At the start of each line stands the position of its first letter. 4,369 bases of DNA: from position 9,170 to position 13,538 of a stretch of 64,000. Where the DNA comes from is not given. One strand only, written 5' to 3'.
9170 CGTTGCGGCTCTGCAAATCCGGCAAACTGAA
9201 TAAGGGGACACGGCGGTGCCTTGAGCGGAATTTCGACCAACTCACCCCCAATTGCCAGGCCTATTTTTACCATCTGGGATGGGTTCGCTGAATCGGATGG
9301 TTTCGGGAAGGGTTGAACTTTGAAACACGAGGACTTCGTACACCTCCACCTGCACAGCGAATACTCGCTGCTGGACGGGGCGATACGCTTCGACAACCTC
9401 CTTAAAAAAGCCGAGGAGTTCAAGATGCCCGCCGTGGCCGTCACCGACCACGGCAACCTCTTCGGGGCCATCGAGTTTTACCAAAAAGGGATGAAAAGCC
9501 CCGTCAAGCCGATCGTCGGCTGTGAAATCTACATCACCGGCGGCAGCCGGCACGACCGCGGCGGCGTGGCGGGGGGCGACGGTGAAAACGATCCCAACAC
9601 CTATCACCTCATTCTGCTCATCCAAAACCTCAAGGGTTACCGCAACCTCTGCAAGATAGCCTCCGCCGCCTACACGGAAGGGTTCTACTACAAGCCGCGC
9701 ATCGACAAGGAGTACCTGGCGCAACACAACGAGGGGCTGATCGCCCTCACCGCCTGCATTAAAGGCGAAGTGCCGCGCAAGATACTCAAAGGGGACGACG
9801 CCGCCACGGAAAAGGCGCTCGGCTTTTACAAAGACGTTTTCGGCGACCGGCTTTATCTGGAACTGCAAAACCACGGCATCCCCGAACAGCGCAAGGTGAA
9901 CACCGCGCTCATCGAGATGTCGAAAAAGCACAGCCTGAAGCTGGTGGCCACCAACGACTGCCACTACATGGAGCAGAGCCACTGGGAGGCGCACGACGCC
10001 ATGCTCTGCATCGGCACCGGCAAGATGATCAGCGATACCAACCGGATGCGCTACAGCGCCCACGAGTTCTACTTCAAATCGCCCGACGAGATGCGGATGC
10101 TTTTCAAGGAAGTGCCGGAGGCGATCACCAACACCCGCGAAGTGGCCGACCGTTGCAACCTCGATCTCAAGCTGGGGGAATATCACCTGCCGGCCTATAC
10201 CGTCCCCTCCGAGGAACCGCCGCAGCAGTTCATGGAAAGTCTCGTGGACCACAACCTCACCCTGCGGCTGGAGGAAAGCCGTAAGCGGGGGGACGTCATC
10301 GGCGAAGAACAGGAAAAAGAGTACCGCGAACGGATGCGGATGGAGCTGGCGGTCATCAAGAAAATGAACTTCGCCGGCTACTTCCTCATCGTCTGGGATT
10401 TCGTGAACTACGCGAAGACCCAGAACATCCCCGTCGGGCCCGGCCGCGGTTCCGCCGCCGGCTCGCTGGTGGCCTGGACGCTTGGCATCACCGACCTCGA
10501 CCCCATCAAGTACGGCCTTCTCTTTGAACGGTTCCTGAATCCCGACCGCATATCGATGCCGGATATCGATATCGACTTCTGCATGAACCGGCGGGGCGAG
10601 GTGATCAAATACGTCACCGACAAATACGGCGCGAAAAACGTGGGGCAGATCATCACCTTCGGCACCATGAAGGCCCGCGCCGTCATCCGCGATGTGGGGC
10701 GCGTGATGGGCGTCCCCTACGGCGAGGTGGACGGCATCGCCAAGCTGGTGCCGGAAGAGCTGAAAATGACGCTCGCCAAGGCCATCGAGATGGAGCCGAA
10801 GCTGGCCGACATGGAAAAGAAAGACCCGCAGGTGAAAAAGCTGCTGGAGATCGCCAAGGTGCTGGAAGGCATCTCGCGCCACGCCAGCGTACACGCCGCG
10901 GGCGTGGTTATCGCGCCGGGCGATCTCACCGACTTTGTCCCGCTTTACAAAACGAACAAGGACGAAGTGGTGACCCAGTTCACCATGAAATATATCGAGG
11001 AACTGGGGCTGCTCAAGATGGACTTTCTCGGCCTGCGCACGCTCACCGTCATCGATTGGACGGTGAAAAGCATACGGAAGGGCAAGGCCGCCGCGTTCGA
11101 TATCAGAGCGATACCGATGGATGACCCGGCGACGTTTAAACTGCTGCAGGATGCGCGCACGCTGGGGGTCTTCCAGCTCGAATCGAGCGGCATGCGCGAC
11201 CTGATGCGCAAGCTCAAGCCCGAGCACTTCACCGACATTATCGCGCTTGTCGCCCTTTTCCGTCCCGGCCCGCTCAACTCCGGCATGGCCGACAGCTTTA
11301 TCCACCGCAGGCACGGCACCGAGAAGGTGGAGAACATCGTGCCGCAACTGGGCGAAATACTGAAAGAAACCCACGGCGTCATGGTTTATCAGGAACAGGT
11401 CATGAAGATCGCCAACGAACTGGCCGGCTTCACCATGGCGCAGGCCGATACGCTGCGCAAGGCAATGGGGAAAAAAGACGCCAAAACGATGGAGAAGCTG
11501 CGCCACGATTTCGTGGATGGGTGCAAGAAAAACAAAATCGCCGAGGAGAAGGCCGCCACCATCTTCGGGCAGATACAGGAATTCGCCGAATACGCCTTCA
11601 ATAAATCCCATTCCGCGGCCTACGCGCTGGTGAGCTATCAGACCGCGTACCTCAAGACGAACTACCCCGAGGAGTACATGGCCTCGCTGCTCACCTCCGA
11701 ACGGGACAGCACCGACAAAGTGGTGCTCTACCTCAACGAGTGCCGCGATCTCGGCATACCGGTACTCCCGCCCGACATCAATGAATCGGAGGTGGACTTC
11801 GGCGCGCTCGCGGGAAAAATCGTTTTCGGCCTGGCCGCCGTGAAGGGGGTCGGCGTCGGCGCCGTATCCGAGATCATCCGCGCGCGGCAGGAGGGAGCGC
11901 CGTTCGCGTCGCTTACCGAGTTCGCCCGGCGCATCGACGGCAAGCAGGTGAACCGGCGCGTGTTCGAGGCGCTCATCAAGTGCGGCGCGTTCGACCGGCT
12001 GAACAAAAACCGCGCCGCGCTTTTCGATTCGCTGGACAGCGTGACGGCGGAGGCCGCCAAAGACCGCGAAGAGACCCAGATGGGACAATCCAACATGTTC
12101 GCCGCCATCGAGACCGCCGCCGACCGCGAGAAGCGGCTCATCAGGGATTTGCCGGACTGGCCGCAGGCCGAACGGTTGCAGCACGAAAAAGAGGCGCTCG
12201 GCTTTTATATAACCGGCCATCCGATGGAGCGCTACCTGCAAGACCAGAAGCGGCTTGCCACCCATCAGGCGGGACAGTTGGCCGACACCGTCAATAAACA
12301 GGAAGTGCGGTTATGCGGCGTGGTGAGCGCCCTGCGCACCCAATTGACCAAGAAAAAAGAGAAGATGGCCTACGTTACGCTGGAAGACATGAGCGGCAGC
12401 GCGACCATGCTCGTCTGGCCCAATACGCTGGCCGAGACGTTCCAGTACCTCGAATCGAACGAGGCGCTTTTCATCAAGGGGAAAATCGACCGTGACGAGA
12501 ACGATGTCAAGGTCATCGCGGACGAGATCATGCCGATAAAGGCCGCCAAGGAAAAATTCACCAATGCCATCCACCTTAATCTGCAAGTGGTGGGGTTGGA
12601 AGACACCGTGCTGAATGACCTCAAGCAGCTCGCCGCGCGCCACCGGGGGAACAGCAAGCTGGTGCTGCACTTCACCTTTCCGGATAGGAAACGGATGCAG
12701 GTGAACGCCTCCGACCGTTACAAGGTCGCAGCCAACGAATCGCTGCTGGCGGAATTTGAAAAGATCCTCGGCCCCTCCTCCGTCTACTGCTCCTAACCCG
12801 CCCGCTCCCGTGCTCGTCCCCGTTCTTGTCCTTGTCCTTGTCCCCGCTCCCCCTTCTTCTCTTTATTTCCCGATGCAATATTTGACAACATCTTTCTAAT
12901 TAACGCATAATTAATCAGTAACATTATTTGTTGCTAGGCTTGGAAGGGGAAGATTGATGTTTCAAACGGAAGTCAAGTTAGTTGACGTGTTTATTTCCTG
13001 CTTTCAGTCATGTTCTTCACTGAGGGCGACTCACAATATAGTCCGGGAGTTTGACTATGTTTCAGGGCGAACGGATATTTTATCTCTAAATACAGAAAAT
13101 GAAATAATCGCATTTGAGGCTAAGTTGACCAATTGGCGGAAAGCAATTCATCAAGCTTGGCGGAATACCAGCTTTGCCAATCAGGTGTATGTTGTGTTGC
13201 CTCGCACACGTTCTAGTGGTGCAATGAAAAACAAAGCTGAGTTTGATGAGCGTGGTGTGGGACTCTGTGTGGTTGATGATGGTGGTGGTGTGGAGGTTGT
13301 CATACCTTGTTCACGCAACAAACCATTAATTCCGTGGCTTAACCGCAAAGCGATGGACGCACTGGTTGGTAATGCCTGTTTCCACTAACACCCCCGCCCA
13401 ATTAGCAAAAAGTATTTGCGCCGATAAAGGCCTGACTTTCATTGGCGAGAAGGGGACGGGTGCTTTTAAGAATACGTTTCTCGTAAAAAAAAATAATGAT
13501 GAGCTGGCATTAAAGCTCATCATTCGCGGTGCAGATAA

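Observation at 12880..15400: Low-GC three-gene operon: PD-(D/E)xK-like protein, bare Hanks Ser/Thr kinase and a 390-aa unknown protein, with its own promoter, next to a HigBA-like module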

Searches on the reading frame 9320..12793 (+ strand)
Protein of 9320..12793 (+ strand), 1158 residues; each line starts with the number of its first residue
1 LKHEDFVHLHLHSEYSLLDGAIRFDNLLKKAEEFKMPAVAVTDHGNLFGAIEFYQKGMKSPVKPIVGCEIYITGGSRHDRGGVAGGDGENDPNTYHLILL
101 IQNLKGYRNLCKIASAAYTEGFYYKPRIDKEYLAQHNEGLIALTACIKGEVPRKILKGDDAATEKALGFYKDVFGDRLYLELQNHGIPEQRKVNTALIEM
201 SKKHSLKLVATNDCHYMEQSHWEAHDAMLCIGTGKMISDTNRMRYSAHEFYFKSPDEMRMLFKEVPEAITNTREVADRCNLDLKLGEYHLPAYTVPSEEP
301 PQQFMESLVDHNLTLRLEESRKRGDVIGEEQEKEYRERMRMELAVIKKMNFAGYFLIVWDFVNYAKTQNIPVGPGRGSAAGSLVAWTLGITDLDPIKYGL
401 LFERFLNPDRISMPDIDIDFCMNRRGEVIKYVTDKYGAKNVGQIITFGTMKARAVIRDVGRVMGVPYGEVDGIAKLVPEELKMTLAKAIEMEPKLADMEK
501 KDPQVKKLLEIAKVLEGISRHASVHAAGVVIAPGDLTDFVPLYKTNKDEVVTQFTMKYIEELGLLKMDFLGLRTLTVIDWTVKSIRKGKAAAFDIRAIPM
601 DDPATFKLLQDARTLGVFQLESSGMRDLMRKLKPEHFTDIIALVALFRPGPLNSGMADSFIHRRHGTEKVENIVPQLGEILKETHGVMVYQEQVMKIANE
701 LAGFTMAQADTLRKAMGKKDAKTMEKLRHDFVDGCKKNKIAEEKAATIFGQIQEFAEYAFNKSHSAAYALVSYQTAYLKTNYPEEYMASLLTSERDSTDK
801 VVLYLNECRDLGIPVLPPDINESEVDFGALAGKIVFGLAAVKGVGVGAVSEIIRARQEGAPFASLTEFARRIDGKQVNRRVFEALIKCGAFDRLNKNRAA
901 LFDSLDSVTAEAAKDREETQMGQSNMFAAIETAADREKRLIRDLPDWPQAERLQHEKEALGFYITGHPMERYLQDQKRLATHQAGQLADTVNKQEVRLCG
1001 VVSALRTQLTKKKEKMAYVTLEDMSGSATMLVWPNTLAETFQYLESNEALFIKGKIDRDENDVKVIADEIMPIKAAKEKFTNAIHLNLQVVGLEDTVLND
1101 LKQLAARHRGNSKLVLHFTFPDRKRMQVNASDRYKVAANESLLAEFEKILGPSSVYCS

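Call 83: search_protein_families(library=pfam, proteins=[window:9320-12793:+], max_evalue=0.00001)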
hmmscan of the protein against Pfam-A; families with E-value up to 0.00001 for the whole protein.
window:9320-12793:+ (1158 aa): 5 families
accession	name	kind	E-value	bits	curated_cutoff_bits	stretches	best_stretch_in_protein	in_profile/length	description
PF07733.18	DNA_pol3_alpha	-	6.1e-107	357.5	23.9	1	317-571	15-260/260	Bacterial DNA polymerase III alpha NTPase domain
PF17657.6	DNA_pol3_finger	-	4.1e-66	221.8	22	1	574-738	1-165/166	Bacterial DNA polymerase III alpha subunit finger domain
PF02811.25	PHP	-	2e-55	188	26.4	1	8-185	1-164/164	PHP domain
PF14579.12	HHH_6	-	3e-30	104.7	25.6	1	812-901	1-90/90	Helix-hairpin-helix motif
PF01336.31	tRNA_anti-codon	-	8e-11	42.2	27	1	996-1073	1-75/75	OB-fold nucleic acid binding domain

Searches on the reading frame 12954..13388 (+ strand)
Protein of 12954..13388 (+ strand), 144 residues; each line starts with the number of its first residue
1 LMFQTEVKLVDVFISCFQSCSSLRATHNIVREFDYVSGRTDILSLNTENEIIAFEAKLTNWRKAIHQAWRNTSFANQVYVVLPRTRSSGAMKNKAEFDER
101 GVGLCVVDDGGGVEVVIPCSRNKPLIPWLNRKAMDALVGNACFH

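Call 3: search_protein_families(library=pfam, proteins=[window:12954-13388:+], max_evalue=1)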
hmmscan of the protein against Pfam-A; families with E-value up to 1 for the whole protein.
window:12954-13388:+ (144 aa): 0 families

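Call 4: search_protein_families(library=padloc, proteins=[window:12954-13388:+], max_evalue=1)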
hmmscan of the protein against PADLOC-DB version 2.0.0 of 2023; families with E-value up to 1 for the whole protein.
window:12954-13388:+ (144 aa): 0 families

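Call 5: search_protein_families(library=ncbifam, proteins=[window:12954-13388:+], max_evalue=1)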
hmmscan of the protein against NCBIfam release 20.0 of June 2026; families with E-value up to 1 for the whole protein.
window:12954-13388:+ (144 aa): 1 family
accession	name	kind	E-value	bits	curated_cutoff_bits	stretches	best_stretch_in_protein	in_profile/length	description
NF001063.0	PRK00117.5-3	equivalog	0.19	11.6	186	1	71-108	60-97/165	recombination regulator RecX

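Call 14: find_homologous_proteins(query=window:12954-13388:+)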
Query window:12954-13388:+ (144 aa): 62 proteins with E <= 0.001 among 86 candidates.
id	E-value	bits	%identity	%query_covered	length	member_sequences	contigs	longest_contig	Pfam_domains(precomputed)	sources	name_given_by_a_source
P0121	6.6e-92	322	100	99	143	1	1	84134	-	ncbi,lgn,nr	ncbi:MAG: hypothetical protein HZA03_01920 [Nitrospinae bacterium]|nr:hypothetical protein [Nitrospi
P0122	4.4e-60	219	73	99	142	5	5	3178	-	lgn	-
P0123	1.0e-59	218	72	100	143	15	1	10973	-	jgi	jgi:hypothetical protein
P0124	1.1e-59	218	72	100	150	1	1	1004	-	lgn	-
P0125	2.1e-59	217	74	97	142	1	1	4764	-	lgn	-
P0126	1.6e-58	214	72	100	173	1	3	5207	-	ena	-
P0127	1.7e-58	214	73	99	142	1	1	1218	-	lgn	-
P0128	1.4e-57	211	73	97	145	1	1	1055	-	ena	-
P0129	2.1e-57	210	72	99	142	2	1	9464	-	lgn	-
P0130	2.3e-57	210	73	99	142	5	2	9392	-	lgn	-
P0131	4.8e-57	209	69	99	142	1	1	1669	-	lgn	-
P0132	5.5e-57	209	71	99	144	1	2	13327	-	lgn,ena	-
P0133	2.0e-55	204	67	99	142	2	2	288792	-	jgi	-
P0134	1.9e-54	201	67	99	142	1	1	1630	-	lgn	-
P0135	4.5e-54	200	71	94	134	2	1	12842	-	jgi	-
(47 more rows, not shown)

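Call 25: search_solved_structures(query=A2, max_evalue=10)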
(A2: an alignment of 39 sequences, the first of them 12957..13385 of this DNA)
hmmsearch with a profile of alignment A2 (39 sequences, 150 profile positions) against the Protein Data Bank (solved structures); distinct sequences matched with E-value up to 10: 3.
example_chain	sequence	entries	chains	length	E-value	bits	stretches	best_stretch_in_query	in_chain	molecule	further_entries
3rea_B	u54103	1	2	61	0.14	14.8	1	34-86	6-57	Tyrosine-protein kinase HCK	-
2l25_A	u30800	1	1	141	0.17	14.5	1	58-86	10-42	Uncharacterized protein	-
3reb_B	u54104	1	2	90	0.38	13.4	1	34-86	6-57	Tyrosine-protein kinase HCK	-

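Call 29: predict_structure(alignment_id=A2)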
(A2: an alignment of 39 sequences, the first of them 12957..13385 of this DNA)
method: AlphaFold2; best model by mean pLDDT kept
length: 143 residues; sequences in the alignment: 39
mean_pLDDT: 89.8   pTM: 0.86
mean pLDDT of the five models: 89.8, 89.1, 88.1, 87.6, 87.3
residues with pLDDT >= 90: 109; 70-90: 22; 50-70: 9; < 50: 3
segments of 3 or more residues with pLDDT < 50: 141-143
pLDDT, mean of each block of 10 residues (from residue 1): 91 83 75 88 92 96 95 95 96 96 92 93 93 85 41
secondary structure, 60 per line:
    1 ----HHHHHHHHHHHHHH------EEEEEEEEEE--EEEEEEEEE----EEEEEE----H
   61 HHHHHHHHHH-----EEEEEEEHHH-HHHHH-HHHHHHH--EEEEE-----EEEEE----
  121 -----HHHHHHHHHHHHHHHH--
elements in order: H5-18 E25-34 E37-45 E50-55 H60-70 E76-82 H87-91 H93-99 E102-106 E112-116 H126-141

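Call 82: find_homologous_proteins(query=A2, max_evalue=0.001)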
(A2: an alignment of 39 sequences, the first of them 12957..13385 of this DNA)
Query A2 (39 sequences) (143 aa, profile of the alignment): 613 proteins with E <= 0.001 among 4034 candidates; the best 120 are listed.
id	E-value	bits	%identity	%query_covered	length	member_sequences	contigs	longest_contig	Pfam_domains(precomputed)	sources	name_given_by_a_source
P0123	2.1e-64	233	72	100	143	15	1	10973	-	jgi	jgi:hypothetical protein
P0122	9.7e-64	231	73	100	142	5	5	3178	-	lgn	-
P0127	1.7e-63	230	73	100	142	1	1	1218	-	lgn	-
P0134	2.2e-63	230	67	100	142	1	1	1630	-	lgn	-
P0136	2.7e-63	230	69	100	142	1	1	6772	-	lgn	-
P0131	3.1e-63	230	69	100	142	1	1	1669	-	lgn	-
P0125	3.1e-63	230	74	97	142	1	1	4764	-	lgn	-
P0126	3.4e-63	230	73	100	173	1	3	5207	-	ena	-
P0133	8.5e-63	228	67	100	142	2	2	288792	-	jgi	-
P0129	1.9e-62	227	72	100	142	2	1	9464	-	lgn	-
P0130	2.7e-62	227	73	100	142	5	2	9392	-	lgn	-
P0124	5.2e-62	226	73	100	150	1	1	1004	-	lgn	-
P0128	1.1e-61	225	73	97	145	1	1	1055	-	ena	-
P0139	1.2e-61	224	57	99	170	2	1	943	-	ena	-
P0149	1.4e-61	224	53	98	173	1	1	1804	-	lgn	-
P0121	8.3e-58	212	100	100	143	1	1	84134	-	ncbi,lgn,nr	ncbi:MAG: hypothetical protein HZA03_01920 [Nitrospinae bacterium]|nr:hypothetical protein [Nitrospi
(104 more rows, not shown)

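Call 92: search_protein_families(library=padloc, alignment_id=A2, max_evalue=0.01)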
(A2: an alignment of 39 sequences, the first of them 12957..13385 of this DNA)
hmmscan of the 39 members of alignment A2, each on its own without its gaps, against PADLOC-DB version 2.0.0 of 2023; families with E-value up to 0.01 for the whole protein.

A. member 1, window:12957-13385:+ (143 aa): 0 families

B. families by the number of members that match (of 39 scanned): 2 families
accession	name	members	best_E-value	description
PDLC04913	PDC-S11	5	0.004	-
PDLC04195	HEC-01B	1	0.003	-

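Call 93: search_protein_families(library=phrogs, proteins=[window:12957-13385:+], max_evalue=0.01)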
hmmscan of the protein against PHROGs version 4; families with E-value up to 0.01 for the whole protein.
window:12957-13385:+ (143 aa): 0 families
